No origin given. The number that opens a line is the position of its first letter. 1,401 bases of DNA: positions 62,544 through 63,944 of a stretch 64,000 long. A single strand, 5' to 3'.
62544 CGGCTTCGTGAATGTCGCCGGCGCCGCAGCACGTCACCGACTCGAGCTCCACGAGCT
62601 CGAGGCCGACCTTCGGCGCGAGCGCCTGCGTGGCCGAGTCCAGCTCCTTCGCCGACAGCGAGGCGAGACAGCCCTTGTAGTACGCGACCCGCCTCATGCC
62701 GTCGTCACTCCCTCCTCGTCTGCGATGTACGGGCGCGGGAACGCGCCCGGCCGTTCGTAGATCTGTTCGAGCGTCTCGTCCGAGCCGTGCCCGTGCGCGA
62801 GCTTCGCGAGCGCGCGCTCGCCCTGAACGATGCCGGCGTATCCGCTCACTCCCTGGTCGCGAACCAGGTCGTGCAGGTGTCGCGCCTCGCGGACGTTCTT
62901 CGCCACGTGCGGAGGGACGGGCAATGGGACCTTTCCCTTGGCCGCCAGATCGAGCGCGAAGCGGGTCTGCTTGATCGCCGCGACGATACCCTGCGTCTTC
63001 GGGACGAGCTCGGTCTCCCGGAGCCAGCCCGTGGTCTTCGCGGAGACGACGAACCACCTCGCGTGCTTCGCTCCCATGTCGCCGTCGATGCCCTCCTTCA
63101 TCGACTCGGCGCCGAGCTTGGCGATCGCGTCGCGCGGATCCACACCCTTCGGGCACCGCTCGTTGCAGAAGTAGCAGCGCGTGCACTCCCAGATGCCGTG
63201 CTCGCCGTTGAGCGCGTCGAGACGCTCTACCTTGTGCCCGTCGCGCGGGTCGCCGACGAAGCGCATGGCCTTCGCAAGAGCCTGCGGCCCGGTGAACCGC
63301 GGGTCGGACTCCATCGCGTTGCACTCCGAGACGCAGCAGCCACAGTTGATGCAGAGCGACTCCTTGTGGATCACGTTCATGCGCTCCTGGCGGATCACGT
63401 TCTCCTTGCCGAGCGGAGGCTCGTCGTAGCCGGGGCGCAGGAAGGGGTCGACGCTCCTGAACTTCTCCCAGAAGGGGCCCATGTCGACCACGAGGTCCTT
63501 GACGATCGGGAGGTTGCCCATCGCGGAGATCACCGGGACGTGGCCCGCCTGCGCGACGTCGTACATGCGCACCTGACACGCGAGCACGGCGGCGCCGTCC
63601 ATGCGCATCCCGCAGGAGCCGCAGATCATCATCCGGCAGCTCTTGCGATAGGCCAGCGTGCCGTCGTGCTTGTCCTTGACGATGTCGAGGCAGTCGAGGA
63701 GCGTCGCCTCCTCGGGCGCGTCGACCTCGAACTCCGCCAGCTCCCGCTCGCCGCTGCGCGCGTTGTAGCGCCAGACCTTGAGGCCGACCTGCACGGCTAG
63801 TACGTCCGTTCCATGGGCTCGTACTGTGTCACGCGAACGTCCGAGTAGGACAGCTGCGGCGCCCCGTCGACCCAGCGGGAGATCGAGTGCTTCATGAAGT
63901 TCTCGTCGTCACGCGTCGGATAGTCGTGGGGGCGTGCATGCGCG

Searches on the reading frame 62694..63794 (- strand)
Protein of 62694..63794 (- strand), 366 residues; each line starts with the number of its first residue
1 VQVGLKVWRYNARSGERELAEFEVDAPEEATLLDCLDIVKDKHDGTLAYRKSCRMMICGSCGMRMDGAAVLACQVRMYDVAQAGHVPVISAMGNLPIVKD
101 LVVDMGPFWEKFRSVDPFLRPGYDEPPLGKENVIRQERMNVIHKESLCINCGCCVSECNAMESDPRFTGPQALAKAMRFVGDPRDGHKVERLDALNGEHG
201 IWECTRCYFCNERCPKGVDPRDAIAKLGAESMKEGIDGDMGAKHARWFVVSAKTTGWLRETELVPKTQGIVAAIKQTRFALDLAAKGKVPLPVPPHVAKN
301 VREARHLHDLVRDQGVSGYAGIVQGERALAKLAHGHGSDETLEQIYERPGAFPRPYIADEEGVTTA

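Call 63: search_protein_families(library=pfam, proteins=[window:62694-63794:-], max_evalue=0.00001)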
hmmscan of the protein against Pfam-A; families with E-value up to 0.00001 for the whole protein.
window:62694-63794:- (366 aa): 4 families
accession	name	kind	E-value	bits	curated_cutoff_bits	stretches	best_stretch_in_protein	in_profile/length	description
PF13085.11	Fer2_3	-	3.2e-27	95.1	27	1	5-109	2-106/107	2Fe-2S iron-sulfur cluster binding domain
PF13183.11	Fer4_8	-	7.7e-11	42.8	27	1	147-218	4-68/68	4Fe-4S dicluster domain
PF13534.11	Fer4_17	-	6.9e-08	33.4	22.2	1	148-219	2-61/61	4Fe-4S dicluster domain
PF13237.11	Fer4_10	-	1.7e-06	28.3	25.5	1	141-215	2-53/53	4Fe-4S dicluster domain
